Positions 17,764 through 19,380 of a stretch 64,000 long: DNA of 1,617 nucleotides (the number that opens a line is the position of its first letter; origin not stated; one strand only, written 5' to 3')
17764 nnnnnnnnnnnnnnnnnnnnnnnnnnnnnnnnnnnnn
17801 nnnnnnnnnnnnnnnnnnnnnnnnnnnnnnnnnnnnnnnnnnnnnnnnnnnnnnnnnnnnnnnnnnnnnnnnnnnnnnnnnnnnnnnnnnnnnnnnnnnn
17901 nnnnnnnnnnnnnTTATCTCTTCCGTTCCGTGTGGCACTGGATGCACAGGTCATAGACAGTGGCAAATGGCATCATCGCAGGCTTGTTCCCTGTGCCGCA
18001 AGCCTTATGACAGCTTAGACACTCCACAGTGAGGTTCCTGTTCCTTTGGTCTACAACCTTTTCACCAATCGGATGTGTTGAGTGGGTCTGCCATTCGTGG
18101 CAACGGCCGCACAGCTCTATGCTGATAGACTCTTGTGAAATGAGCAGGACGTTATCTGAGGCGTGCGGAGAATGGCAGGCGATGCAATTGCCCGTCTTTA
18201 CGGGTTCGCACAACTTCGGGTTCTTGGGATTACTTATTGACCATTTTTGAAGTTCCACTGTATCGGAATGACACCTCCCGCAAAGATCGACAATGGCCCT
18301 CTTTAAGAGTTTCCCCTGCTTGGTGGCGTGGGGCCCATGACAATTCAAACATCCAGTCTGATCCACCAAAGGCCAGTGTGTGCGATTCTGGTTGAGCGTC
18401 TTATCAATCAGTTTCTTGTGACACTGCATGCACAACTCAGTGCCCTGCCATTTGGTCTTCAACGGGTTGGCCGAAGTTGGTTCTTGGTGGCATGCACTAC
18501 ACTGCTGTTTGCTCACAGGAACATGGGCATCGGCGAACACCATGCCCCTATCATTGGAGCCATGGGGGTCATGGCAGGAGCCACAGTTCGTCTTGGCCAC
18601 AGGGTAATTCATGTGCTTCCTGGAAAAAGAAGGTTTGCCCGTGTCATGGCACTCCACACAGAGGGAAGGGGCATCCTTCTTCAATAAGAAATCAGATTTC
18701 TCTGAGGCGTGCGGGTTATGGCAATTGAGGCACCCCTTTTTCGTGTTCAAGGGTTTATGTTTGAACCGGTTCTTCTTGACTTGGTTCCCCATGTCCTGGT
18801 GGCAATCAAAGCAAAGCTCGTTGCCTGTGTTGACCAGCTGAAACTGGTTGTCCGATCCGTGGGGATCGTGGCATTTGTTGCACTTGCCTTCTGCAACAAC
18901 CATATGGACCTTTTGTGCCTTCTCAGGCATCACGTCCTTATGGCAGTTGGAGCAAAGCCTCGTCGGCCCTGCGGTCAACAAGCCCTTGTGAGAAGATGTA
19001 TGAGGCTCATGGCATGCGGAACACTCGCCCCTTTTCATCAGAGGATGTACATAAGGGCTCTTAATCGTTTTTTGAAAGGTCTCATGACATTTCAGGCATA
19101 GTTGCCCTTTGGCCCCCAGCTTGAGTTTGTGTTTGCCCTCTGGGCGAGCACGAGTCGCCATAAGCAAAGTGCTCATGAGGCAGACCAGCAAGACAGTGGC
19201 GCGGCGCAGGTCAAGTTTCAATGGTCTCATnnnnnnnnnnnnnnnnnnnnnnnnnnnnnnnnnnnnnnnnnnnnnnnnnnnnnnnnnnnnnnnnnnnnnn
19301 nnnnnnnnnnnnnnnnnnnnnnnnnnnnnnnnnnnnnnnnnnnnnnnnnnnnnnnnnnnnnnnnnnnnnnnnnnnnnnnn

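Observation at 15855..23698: REC-PPIase-26-heme-16-heme-NHL-OmpA operon with tight coupling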

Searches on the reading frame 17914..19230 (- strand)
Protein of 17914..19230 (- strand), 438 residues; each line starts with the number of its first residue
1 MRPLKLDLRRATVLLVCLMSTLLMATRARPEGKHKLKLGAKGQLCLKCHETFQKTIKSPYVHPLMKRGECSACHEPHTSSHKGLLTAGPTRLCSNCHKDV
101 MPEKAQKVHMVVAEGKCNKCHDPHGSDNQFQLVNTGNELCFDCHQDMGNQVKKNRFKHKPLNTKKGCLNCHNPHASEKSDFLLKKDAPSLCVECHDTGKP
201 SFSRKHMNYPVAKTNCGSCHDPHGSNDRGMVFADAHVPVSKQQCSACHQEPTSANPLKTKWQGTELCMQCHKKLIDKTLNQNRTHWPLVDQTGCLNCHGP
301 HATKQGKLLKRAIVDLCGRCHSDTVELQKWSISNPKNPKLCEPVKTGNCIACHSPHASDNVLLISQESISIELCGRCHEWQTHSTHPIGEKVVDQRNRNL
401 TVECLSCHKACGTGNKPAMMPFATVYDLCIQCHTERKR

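Call 5: search_protein_families(library=pfam, proteins=[window:17914-19230:-], max_evalue=0.01)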
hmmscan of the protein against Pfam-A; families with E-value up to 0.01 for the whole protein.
window:17914-19230:- (438 aa): 5 families
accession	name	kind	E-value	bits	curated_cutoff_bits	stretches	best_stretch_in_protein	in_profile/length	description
PF09699.15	Paired_CXXCH_1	-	9e-84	275.4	20.6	8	109-147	1-39/41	Doubled CXXCH motif (Paired_CXXCH_1)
PF14522.11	Cytochrome_C7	-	1.2e-21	76.8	24.8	5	136-196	12-67/67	Cytochrome c7 and related cytochrome c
PF14537.11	Cytochrom_c3_2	-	1.8e-18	67.2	25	3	292-379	7-79/79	Cytochrome c3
PF22113.1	Mtrc-MtrF_II-IV_dom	-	1.1e-11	45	30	1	137-303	6-168/176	Outer membrane cytochrome MtrC/MtrF-like, domains II/IV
PF22678.1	Cytochrom_c_NrfB-like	-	1.7e-09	38.4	27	1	93-194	1-89/89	Cytochrome c-type protein NrfB-like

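Call 62: search_protein_families(library=ncbifam, proteins=[window:17914-19230:-], max_evalue=0.001)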
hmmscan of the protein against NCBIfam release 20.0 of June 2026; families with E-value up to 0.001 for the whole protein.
window:17914-19230:- (438 aa): 10 families
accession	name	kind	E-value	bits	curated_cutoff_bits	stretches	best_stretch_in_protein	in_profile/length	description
TIGR01905.1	paired_CXXCH_1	subfamily_domain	2.1e-76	251.6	25.2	8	109-148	1-40/41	doubled CXXCH domain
TIGR03508.1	decahem_SO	subfamily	2.4e-46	158.3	192.2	2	93-231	73-207/258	DmsE family decaheme c-type cytochrome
NF041028.1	decahem_GSU2203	exception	1.9e-41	142.3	325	4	35-197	94-254/317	GSU2203 family decaheme c-type cytochrome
NF008659.0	PRK11659.1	equivalog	5.2e-13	49.1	184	1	13-197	16-169/188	cytochrome c nitrite reductase pentaheme subunit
TIGR03146.1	cyt_nit_nrfB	equivalog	1.4e-10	41.6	166.6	2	45-196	14-142/145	cytochrome c nitrite reductase pentaheme subunit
NF045722.1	c3_cytochr_TmcA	equivalog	3.2e-09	36.7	114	0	93-147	60-113/125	acidic tetraheme cytochrome c3 TmcA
NF045713.1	CxxCH_16_HmcA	equivalog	1.1e-07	30.9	400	0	34-222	68-254/541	sulfate respiration complex hexadecaheme cytochrome HmcA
TIGR03153.1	cytochr_NrfH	equivalog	8.7e-07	29.1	134.2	0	138-172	103-134/138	cytochrome c nitrite reductase small subunit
NF047727.1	4hemeCytCCctA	equivalog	8.3e-05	22.7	180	1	232-323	30-106/109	tetraheme c-type cytochrome CctA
TIGR04257.1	nanowire_3heme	domain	0.00019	21.5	40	0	138-195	24-74/75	c(7)-type cytochrome triheme domain-containing protein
